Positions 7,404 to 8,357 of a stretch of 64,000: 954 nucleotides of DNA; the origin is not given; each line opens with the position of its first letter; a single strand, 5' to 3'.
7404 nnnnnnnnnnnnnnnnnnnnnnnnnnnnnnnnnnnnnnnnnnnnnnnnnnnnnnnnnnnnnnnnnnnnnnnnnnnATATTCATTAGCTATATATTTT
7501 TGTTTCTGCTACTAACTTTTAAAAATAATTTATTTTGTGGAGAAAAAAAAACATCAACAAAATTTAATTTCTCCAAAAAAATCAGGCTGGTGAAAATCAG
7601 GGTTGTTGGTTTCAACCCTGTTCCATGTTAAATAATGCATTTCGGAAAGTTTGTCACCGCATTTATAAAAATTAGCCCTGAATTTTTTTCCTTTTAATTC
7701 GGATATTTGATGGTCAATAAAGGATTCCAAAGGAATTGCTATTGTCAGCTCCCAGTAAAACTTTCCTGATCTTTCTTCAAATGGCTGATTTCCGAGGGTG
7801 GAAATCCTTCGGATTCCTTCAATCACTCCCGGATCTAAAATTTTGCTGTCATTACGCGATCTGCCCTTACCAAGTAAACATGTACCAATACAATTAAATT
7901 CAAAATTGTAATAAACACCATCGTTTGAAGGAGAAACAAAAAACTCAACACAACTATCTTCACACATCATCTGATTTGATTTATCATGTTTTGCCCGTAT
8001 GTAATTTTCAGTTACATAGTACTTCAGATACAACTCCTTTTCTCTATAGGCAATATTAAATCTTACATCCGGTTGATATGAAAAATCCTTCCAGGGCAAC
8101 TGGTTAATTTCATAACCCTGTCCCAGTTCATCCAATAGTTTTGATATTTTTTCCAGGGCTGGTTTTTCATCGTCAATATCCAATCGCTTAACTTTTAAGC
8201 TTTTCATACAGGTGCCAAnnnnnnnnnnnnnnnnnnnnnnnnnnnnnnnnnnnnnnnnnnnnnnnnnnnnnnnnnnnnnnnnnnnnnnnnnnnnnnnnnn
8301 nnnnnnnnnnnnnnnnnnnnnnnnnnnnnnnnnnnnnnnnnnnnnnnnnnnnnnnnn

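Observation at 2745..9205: Seven co-directional genes look like a NagA/NagB-independent amino-sugar catabolic module feeding PPi-dependent glycolysis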

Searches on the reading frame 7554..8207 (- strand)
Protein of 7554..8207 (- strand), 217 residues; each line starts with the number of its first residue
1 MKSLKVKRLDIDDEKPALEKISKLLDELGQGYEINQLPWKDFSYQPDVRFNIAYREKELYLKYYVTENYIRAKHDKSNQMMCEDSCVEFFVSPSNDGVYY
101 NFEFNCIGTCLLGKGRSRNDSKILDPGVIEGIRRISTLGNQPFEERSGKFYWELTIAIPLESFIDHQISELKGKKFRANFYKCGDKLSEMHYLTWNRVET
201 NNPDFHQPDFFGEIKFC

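Call 4: search_protein_families(library=pfam, proteins=[window:7554-8207:-], max_evalue=0.01)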
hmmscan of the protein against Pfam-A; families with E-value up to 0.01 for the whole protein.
window:7554-8207:- (217 aa): 2 families
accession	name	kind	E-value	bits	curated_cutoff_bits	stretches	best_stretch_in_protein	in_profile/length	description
PF16011.10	CBM9_2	-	4.4e-72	242.5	25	1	32-216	15-199/199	Carbohydrate-binding family 9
PF06452.16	CBM9_1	-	2.4e-05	24.7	23.4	1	46-215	31-181/185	Carbohydrate family 9 binding domain-like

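Call 5: search_protein_families(library=ncbifam, proteins=[window:7554-8207:-], max_evalue=0.01)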
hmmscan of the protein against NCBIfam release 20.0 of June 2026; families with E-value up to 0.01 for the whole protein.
window:7554-8207:- (217 aa): 0 families

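Call 20: search_solved_structures(query=window:7554-8207:-, max_evalue=1, show_alignments=1)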
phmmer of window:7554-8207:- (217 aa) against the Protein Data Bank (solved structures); distinct sequences matched with E-value up to 1: 2.
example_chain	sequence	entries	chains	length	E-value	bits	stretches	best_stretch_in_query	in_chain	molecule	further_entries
4jpq_A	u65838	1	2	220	1.3e-51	178.4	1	2-216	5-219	Uncharacterized protein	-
3gxv_A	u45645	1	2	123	0.77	12.4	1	38-97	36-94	Replicative DNA helicase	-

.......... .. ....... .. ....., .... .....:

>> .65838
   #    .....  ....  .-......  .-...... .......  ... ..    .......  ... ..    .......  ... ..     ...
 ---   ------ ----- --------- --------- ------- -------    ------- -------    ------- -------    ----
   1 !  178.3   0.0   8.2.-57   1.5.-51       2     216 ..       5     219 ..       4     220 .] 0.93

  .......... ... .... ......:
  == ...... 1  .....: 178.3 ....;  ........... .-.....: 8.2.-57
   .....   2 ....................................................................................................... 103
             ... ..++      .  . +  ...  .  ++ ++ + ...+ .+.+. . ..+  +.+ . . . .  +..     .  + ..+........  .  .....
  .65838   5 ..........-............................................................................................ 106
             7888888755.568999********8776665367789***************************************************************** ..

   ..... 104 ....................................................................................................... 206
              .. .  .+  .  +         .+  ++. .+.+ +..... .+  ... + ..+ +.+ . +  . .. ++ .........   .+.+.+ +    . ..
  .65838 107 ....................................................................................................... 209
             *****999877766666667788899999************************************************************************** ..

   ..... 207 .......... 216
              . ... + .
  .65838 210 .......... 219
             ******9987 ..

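Call 38: find_homologous_proteins(query=window:7554-8207:-, max_evalue=0.00001)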
Query window:7554-8207:- (217 aa): 6677 proteins with E <= 0.00001 among 6763 candidates; the best 120 are listed.
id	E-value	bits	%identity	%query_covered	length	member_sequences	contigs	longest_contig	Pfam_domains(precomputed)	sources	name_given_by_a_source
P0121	3.0e-138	477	93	100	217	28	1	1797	PF16011.11,PF06452.17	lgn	-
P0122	1.2e-128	445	88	100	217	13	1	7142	PF16011.11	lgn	-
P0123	2.4e-121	421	83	100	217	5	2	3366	PF16011.11,PF06452.17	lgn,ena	-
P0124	5.5e-94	332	63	100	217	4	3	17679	PF16011.11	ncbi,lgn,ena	-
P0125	9.5e-92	324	63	98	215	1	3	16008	PF16011.11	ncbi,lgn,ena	-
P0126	7.0e-88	312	61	100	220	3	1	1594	PF16011.11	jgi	-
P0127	1.5e-87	311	58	100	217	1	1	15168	PF16011.11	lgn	-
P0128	2.4e-87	310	60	100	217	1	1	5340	PF16011.11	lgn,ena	-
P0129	4.6e-87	309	58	98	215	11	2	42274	PF16011.11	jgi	jgi:hypothetical protein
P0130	5.2e-87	309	59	100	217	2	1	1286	PF16011.11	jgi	jgi:hypothetical protein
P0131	2.3e-86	307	61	100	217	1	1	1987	PF16011.11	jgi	-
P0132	2.4e-86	307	60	100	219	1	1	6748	PF16011.11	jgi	jgi:hypothetical protein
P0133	2.5e-86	307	60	100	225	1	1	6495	PF16011.11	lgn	-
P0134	3.8e-86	306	60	100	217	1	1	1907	PF16011.11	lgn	-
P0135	3.9e-86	306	60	100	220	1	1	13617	PF16011.11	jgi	jgi:hypothetical protein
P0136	4.1e-86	306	59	100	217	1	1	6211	PF16011.11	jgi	jgi:hypothetical protein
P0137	5.1e-86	306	57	100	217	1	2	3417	PF16011.11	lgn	-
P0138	1.0e-85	305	56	100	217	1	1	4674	PF16011.11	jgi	jgi:hypothetical protein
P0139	1.1e-85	305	58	100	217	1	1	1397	PF16011.11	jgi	jgi:hypothetical protein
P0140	1.5e-85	304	60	100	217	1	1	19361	PF16011.11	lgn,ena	-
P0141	2.2e-85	304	59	100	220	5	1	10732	PF16011.11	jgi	jgi:hypothetical protein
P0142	3.1e-85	303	56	100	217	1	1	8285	PF16011.11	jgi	jgi:hypothetical protein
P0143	3.7e-85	303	60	100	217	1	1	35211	PF16011.11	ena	-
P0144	4.3e-85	303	59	100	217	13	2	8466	PF16011.11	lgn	-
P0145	8.7e-85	302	58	100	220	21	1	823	PF16011.11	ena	-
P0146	9.3e-85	302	59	100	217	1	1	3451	PF16011.11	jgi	jgi:hypothetical protein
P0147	1.2e-84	301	61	100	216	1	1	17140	PF16011.11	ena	-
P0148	1.5e-84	301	59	100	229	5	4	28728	PF16011.11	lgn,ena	-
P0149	2.3e-84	300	59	100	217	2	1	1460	PF16011.11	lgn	-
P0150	2.4e-84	300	59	100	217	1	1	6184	PF16011.11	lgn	-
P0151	2.6e-84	300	59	100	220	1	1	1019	PF16011.11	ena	-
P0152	2.9e-84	300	60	100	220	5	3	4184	PF16011.11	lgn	-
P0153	4.0e-84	300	60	100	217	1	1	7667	PF16011.11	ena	-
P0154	4.1e-84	300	58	100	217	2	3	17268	PF16011.11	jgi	jgi:hypothetical protein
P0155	4.7e-84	299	59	100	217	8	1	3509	PF16011.11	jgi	jgi:hypothetical protein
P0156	4.9e-84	299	59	100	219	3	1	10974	PF16011.11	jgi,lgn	-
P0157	5.0e-84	299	59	100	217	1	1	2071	PF16011.11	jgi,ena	-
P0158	5.6e-84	299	60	100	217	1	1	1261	PF16011.11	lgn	-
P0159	7.4e-84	299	59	100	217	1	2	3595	PF16011.11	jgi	jgi:hypothetical protein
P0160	8.0e-84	299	59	100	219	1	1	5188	PF16011.11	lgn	-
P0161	8.0e-84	299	60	100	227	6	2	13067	PF16011.11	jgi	jgi:hypothetical protein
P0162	8.3e-84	299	56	100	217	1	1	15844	PF16011.11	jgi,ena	-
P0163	8.3e-84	299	55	100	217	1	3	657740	PF16011.11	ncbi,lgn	-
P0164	1.0e-83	298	60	100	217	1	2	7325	PF16011.11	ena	-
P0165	1.0e-83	298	55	100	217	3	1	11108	PF16011.11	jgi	-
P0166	1.1e-83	298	58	100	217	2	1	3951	PF16011.11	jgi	jgi:hypothetical protein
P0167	1.3e-83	298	56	100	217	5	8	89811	PF16011.11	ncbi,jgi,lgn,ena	-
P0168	1.5e-83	298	58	100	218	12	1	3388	PF16011.11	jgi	jgi:hypothetical protein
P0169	2.4e-83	297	58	100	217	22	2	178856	PF16011.11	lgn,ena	-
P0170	2.5e-83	297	57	100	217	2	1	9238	PF16011.11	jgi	jgi:hypothetical protein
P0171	2.6e-83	297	56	100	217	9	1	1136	PF16011.11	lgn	-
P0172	3.2e-83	297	58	100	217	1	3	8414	PF16011.11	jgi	jgi:hypothetical protein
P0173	3.3e-83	297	59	100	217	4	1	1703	PF16011.11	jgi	jgi:hypothetical protein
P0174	3.5e-83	296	58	100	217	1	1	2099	PF16011.11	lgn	-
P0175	3.9e-83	296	59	100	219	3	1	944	PF16011.11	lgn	-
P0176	4.7e-83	296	58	100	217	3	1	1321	PF16011.11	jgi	jgi:hypothetical protein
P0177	4.7e-83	296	56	100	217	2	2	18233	PF16011.11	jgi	jgi:hypothetical protein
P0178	4.9e-83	296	58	100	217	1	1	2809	PF16011.11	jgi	-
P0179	5.0e-83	296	59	100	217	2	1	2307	PF16011.11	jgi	jgi:hypothetical protein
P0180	5.5e-83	296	57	100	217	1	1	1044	PF16011.11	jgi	jgi:hypothetical protein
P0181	6.6e-83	296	57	100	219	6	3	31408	PF16011.11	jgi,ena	jgi:hypothetical protein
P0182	6.6e-83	296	57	99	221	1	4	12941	PF16011.11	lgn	-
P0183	6.6e-83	296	58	100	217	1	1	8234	PF16011.11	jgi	jgi:hypothetical protein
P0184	7.7e-83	295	56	99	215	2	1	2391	PF16011.11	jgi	jgi:hypothetical protein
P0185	7.9e-83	295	58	100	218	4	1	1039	PF16011.11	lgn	-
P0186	8.1e-83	295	57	100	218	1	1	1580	PF16011.11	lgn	-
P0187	9.6e-83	295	59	100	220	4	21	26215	PF16011.11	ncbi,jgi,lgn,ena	jgi:hypothetical protein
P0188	9.8e-83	295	57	100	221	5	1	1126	PF16011.11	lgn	-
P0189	1.1e-82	295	59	100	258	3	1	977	PF16011.11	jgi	-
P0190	1.3e-82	295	57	100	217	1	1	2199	PF16011.11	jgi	jgi:hypothetical protein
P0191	1.4e-82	294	58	100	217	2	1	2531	PF16011.11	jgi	-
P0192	1.5e-82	294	59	100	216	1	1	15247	PF16011.11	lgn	-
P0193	1.6e-82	294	55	100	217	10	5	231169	PF16011.11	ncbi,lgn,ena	-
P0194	1.6e-82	294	57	100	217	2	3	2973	PF16011.11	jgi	jgi:hypothetical protein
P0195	1.8e-82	294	58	100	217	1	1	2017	PF16011.11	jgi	jgi:hypothetical protein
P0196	1.8e-82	294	55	100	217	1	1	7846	PF16011.11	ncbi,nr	ncbi:MAG: hypothetical protein L0Y37_01590 [Bacteroidales bacterium]|nr:hypothetical protein [Bacter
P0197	2.0e-82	294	58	100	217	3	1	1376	PF16011.11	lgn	-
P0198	2.1e-82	294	57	100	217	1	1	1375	PF16011.11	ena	-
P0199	2.2e-82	294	57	100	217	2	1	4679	PF16011.11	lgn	-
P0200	2.5e-82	294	55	100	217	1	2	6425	PF16011.11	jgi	jgi:hypothetical protein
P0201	2.6e-82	294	57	100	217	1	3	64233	PF16011.11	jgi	jgi:hypothetical protein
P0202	2.7e-82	294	56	100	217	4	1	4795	PF16011.11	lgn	-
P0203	2.7e-82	294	56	100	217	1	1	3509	PF16011.11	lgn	-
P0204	3.1e-82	293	58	100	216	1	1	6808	PF16011.11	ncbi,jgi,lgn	jgi:hypothetical protein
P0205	3.2e-82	293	57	100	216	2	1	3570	PF16011.11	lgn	-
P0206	3.4e-82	293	58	100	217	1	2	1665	PF16011.11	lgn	-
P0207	3.8e-82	293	56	100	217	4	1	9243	PF16011.11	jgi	jgi:hypothetical protein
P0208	4.6e-82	293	57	100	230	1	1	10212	PF16011.11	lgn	-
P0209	4.6e-82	293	58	92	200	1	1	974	PF16011.11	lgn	-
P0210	5.3e-82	293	54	100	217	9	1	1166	PF16011.11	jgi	jgi:hypothetical protein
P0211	5.3e-82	293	58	99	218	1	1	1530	PF16011.11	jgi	jgi:hypothetical protein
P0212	5.5e-82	293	57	100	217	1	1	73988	PF16011.11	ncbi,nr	ncbi:MAG: hypothetical protein IPN68_10310 [Bacteroidetes bacterium]|nr:hypothetical protein [Bacter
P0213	5.6e-82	293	58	100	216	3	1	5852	PF16011.11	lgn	-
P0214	5.6e-82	293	58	100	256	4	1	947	PF16011.11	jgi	-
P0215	5.9e-82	292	57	100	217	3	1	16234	PF16011.11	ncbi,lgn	-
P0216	6.0e-82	292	57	100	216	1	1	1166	PF16011.11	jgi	-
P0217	6.2e-82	292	57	100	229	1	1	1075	PF16011.11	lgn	-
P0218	6.7e-82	292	55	100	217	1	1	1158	PF16011.11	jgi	jgi:hypothetical protein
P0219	6.9e-82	292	55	100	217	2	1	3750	PF16011.11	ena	-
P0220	6.9e-82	292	57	100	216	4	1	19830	PF16011.11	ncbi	-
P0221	7.1e-82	292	56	100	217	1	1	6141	PF16011.11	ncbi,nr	ncbi:MAG: hypothetical protein HZB98_12995 [Bacteroidia bacterium]|nr:hypothetical protein [Bacteroi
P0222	7.1e-82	292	58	100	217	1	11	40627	PF16011.11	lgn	-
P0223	7.3e-82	292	54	100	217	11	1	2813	PF16011.11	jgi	jgi:hypothetical protein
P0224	7.3e-82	292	58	100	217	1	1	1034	PF16011.11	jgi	jgi:hypothetical protein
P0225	7.4e-82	292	55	100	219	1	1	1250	PF16011.11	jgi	jgi:hypothetical protein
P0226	7.9e-82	292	54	100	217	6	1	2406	PF16011.11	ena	-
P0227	8.1e-82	292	55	100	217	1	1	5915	PF16011.11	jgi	jgi:hypothetical protein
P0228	9.5e-82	292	55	100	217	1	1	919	PF16011.11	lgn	-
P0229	9.6e-82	292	58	100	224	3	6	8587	PF16011.11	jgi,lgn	-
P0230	9.6e-82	292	54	100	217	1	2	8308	PF16011.11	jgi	jgi:hypothetical protein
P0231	1.0e-81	292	55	100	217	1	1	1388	PF16011.11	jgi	jgi:hypothetical protein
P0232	1.1e-81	292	58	100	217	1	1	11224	PF16011.11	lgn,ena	-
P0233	1.2e-81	291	57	100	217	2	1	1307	PF16011.11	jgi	jgi:hypothetical protein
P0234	1.2e-81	291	58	100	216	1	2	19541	PF16011.11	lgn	-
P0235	1.3e-81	291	57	100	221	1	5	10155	PF16011.11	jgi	jgi:hypothetical protein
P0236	1.3e-81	291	56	100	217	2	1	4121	PF16011.11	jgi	jgi:hypothetical protein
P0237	1.3e-81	291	55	100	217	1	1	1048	PF16011.11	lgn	-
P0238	1.3e-81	291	56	100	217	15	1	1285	PF16011.11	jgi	jgi:hypothetical protein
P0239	1.4e-81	291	55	100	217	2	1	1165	PF16011.11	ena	-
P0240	1.5e-81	291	56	100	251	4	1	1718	PF16011.11,PF06452.17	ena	-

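Call 46: predict_structure(alignment_id=A2)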
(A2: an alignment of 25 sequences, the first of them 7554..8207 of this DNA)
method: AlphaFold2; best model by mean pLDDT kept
length: 217 residues; sequences in the alignment: 25
mean_pLDDT: 92.8   pTM: 0.91
mean pLDDT of the five models: 92.8, 90.7, 89.7, 82.9, 82.4
residues with pLDDT >= 90: 160; 70-90: 57; 50-70: 0; < 50: 0
segments of 3 or more residues with pLDDT < 50: none
pLDDT, mean of each block of 10 residues (from residue 1): 94 93 97 90 91 96 98 88 91 92 96 90 88 96 97 97 91 96 92 91 82 96
secondary structure, 60 per line:
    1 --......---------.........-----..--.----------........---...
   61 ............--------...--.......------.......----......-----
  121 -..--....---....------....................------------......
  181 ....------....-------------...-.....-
elements in order: E3-8 H18-26 E47-54 E58-72 E86-92 E99-105 E110-115 H126-129 E133-136 E143-159 E175-184 E191-194 E212-216

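Call 49: fold_search(model_id=the predicted structure, library=pdb)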
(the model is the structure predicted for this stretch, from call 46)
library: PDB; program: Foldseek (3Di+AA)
matches with E <= 10: 637; with E <= 0.001: 8
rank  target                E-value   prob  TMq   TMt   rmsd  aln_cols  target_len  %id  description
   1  4jpq_A                8.6e-26  1.00  0.94  0.94   1.6       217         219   41  Crystal structure of a putative carbohydrate-binding protein (BACUNI_03838) from Bacteroides uniformis ATCC 8492 at 2. (released 2013-04-17)
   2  4jpq_B                1.4e-25  1.00  0.95  0.94   1.6       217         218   41  Crystal structure of a putative carbohydrate-binding protein (BACUNI_03838) from Bacteroides uniformis ATCC 8492 at 2. (released 2013-04-17)
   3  7nwn                  6.1e-09  1.00  0.62  0.68   5.0       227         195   14  A carbohydrate binding module family 9 (CBM9) from Caldicellulsiruptor kristjanssonii (released 2021-07-07)
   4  7nwo                  7.6e-09  1.00  0.60  0.68   5.2       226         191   14  A carbohydrate binding module family 9 (CBM9) from Caldicellulosiruptor kristjanssonii in complex with glucose (released 2021-07-07)
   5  1i82_A                9.9e-08  1.00  0.60  0.68   6.1       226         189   13  FAMILY 9 CARBOHYDRATE-BINDING MODULE FROM THERMOTOGA MARITIMA XYLANASE 10A WITH CELLOBIOSE (released 2001-06-13)
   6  2ivf_C                1.2e-05  1.00  0.55  0.55   5.9       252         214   10  Ethylbenzene dehydrogenase from Aromatoleum aromaticum (released 2006-09-14)
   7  7b04_O                8.3e-05  1.00  0.55  0.43   7.0       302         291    8  Structure of Nitrite oxidoreductase (Nxr) from the anammox bacterium Kuenenia stuttgartiensis. (released 2021-07-14)
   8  7b04_C                2.9e-04  1.00  0.55  0.42   6.9       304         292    8  Structure of Nitrite oxidoreductase (Nxr) from the anammox bacterium Kuenenia stuttgartiensis. (released 2021-07-14)
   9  9gzk_F                7.0e-03  0.69  0.28  0.13  14.8       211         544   10  Crystal structure of the L. monocytogenes RmlT in complex with 4-RboP-(CH2)6NH2 (released 2024-12-18)
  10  4p1y_G                7.0e-03  0.18  0.18  0.15  21.4       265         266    9  Crystal structure of staphylococcal gamma-hemolysin prepore (released 2014-10-01)
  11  6qh6_M                2.0e-02  0.30  0.20  0.17  18.1       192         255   12  AP2 clathrin adaptor core with two cargo peptides in open+ conformation (released 2019-09-04)
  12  2xa7_M                2.8e-02  0.35  0.22  0.13  15.6       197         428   13  AP2 clathrin adaptor core in active complex with cargo peptides (released 2010-07-21)
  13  8bz5_D                3.1e-02  0.44  0.28  0.12  14.6       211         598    9  Crystal structure of the L. monocytogenes RmlT in complex with HEPES (released 2023-12-27)
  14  8bz8_E                4.0e-02  0.44  0.28  0.12  15.0       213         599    9  Crystal structure of the L. monocytogenes RmlT D198A variant in complex with TDP-rhamnose (released 2023-12-27)
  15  8bz7_C                4.3e-02  0.44  0.28  0.12  15.0       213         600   10  Crystal structure of the L. monocytogenes RmlT in complex with TDP-rhamnose (released 2023-12-27)
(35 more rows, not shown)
